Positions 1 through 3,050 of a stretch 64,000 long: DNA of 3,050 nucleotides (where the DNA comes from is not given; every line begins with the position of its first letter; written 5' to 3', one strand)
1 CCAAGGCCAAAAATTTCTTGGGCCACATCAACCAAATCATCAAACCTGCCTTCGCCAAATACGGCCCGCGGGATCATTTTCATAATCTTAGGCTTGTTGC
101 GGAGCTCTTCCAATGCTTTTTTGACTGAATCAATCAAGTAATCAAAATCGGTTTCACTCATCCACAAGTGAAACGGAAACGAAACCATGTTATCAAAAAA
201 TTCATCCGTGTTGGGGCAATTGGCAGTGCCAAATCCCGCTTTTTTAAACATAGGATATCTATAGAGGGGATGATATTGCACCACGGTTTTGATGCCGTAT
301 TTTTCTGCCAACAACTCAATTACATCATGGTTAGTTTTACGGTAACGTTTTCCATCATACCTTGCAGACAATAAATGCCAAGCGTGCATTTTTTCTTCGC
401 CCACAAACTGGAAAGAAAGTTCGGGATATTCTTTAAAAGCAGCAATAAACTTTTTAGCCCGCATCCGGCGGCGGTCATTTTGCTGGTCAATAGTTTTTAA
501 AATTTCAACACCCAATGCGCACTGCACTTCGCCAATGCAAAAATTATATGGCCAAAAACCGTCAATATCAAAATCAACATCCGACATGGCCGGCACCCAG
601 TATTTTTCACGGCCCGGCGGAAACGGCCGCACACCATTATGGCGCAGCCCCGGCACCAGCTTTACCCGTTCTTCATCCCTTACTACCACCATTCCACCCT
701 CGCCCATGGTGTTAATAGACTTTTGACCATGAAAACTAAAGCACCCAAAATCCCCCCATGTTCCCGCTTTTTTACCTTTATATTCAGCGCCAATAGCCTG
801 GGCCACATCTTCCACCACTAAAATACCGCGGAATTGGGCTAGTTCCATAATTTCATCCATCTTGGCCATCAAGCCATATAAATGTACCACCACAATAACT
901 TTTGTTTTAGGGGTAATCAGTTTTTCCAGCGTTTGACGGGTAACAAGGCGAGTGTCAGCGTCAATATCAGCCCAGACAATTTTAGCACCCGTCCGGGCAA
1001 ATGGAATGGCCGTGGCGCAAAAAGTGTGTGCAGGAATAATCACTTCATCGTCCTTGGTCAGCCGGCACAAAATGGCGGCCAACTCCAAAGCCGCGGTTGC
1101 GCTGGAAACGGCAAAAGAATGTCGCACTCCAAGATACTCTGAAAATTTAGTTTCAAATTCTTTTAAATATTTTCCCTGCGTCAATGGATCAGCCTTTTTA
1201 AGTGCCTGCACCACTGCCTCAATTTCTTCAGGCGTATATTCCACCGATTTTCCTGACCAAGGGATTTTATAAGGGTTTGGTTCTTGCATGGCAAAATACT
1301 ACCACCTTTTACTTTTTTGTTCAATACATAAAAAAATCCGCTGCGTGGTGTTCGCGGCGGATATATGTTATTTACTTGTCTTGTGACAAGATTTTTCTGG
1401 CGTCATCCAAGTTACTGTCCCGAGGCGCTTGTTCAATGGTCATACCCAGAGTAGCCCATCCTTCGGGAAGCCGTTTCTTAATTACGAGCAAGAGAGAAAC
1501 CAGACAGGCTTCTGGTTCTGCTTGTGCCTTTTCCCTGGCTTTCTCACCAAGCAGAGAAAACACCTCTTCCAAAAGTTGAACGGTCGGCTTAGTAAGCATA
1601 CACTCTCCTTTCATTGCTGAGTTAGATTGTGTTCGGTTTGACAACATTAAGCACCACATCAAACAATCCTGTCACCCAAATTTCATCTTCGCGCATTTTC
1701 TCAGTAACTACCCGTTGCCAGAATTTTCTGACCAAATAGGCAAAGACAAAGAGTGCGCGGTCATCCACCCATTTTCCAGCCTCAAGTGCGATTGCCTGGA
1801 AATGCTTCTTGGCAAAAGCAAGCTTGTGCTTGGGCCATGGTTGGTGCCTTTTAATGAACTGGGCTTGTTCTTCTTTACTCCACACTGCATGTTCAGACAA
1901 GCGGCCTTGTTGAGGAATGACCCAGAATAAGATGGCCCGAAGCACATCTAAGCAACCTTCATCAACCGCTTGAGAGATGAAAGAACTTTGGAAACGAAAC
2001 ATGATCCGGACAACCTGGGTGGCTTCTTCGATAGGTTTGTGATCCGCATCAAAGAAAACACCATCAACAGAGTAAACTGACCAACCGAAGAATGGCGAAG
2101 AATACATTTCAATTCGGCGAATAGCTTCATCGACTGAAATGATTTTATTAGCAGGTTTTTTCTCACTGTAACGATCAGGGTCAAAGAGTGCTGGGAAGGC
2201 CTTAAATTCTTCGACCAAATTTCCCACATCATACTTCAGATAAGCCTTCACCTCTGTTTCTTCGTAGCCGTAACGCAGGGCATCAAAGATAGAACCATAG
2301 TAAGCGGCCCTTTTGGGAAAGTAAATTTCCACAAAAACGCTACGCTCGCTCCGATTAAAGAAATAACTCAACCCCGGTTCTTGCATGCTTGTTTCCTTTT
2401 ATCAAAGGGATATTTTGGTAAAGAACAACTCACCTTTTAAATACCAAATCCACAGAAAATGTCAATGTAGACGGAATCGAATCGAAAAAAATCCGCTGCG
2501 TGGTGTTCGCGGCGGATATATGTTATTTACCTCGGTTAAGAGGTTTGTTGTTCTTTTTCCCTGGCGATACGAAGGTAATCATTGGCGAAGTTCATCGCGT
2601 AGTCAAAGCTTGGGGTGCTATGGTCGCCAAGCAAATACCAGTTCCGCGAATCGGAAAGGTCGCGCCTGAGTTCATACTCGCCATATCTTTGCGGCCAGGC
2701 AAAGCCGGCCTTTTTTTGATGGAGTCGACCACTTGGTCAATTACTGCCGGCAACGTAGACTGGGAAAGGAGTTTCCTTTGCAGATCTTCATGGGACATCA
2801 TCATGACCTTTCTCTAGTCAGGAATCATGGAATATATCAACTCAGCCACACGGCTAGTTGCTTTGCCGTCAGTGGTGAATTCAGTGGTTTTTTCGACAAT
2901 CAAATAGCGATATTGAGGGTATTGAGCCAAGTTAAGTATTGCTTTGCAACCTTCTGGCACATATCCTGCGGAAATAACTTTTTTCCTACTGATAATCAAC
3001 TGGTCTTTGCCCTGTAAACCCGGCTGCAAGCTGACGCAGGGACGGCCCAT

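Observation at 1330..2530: Two-gene cassette of unknown function flanked by identical 46-bp terminator-containing direct repeats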

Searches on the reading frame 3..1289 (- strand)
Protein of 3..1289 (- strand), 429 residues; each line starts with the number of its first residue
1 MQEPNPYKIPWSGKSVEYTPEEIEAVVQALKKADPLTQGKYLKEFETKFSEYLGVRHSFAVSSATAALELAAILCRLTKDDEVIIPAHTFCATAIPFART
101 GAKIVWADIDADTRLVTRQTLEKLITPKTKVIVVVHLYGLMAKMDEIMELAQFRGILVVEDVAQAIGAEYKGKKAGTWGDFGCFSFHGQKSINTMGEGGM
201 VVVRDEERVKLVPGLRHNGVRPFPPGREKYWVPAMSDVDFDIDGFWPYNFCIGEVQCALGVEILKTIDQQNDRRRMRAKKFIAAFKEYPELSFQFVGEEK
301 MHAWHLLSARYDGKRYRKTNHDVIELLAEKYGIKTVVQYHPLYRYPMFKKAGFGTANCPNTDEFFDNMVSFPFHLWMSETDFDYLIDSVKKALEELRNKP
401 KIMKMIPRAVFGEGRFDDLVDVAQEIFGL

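Call 8: search_protein_families(library=pfam, proteins=[window:3-1289:-], max_evalue=1)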
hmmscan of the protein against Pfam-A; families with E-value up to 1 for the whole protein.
window:3-1289:- (429 aa): 5 families
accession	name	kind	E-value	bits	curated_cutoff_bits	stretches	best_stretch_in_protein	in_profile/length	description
PF01041.23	DegT_DnrJ_EryC1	-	1.2e-93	314.7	19.8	1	21-389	5-359/360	DegT/DnrJ/EryC1/StrS aminotransferase family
PF00266.25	Aminotran_5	-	7e-11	42.1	21.5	1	61-209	67-219/371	Aminotransferase class-V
PF00155.27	Aminotran_1_2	-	2.1e-05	24.3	19.7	1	38-163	40-187/361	Aminotransferase class I and II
PF13755.11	Sensor_TM1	-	0.075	13.3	26.6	1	120-160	4-44/68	Sensor N-terminal transmembrane domain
PF22665.2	DUF6293_C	-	0.16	12.8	27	1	261-330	15-74/101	DUF6293 C-terminal winged helix domain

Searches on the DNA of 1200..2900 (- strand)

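Call 48: search_rna_families(sources=[L008, L114, L054, L087, L092, L067, L071, L102, L119, L064], threshold=gathering)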
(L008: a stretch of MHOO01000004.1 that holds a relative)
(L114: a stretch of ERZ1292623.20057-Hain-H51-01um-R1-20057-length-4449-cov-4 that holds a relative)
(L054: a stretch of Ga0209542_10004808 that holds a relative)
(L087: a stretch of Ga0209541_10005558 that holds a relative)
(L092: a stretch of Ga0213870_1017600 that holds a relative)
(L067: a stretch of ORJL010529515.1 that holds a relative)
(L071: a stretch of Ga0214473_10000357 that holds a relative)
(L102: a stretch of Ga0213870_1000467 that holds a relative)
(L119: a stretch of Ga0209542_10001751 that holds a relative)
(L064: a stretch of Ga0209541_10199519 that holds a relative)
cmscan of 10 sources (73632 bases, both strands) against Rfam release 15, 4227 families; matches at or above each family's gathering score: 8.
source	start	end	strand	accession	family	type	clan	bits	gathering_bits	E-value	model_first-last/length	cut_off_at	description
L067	6543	6614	+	RF00005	tRNA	Gene; tRNA;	CL00001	74.9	29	1.6e-14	1-71/71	no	tRNA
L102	3765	3836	+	RF00005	tRNA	Gene; tRNA;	CL00001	73.5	29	3.9e-14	1-71/71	no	tRNA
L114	313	387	+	RF00005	tRNA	Gene; tRNA;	CL00001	70.9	29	2e-13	1-71/71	no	tRNA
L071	6072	6143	-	RF00005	tRNA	Gene; tRNA;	CL00001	70.1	29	3.5e-13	1-71/71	no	tRNA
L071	7922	7993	+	RF00005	tRNA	Gene; tRNA;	CL00001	65.8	29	5.1e-12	1-71/71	no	tRNA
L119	704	776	+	RF00005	tRNA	Gene; tRNA;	CL00001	64.7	29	1e-11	1-71/71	no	tRNA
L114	213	285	+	RF00005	tRNA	Gene; tRNA;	CL00001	63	29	3e-11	1-71/71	no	tRNA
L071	5938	6010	-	RF00005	tRNA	Gene; tRNA;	CL00001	59.3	29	3.2e-10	1-71/71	no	tRNA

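Call 71: search_rna_families(source=window, start=1200, end=2900, threshold=evalue, max_evalue=1)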
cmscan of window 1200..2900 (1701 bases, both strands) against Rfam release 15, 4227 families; matches with E-value up to 1: 2.
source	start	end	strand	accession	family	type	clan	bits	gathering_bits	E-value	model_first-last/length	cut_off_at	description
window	1334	1391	-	RF02580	tsr31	Gene; sRNA;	-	23.6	50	0.51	1-70/70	no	S. aureus tsr31 small RNA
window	2364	2442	-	RF02474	GlsR5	Gene; snRNA; snoRNA; CD-box;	-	16.7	100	0.75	1-89/89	no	Small nucleolar RNA GlsR5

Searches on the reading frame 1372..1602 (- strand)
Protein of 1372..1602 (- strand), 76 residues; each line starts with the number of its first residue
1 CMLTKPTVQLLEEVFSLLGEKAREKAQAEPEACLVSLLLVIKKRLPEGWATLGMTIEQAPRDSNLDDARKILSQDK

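Call 15: find_homologous_proteins(query=window:1372-1602:-, max_evalue=0.01)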
Query window:1372-1602:- (76 aa): 1 proteins with E <= 0.01 among 1 candidates.
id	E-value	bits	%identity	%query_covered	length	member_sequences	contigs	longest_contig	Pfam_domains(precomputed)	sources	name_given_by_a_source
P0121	8.1e-40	151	100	99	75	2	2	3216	-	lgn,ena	-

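Call 57: search_protein_families(library=ncbifam, proteins=[window:1375-1602:-], max_evalue=1)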
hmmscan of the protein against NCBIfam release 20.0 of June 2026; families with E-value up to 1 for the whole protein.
window:1375-1602:- (76 aa): 0 families

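Call 65: predict_structure(protein=window:1375-1602:-)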
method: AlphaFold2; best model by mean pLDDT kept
length: 76 residues; sequences in the alignment: 1
mean_pLDDT: 62.8   pTM: 0.41
mean pLDDT of the five models: 62.8, 60.0, 56.8, 51.9, 48.4
residues with pLDDT >= 90: 0; 70-90: 5; 50-70: 66; < 50: 5
segments of 3 or more residues with pLDDT < 50: 1-3
pLDDT, mean of each block of 10 residues (from residue 1): 53 65 66 69 63 64 63 57
secondary structure, 60 per line:
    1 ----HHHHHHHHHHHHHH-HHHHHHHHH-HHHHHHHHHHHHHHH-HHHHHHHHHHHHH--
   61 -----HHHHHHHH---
elements in order: H5-18 H20-28 H30-44 H46-58 H66-73

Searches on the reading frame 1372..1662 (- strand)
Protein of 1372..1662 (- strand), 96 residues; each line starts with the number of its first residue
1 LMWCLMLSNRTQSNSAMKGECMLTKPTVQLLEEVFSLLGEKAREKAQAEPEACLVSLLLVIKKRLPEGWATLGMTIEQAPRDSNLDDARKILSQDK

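Call 5: search_protein_families(library=padloc, proteins=[window:1372-1662:-], max_evalue=1)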
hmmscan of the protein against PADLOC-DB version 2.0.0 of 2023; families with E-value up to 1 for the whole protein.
window:1372-1662:- (96 aa): 0 families

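Call 6: search_protein_families(library=phrogs, proteins=[window:1372-1662:-], max_evalue=1)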
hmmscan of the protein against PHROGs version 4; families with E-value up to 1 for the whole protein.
window:1372-1662:- (96 aa): 0 families

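Call 8: search_protein_families(library=pfam, proteins=[window:1372-1662:-], max_evalue=1)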
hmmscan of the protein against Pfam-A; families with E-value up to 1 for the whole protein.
window:1372-1662:- (96 aa): 0 families
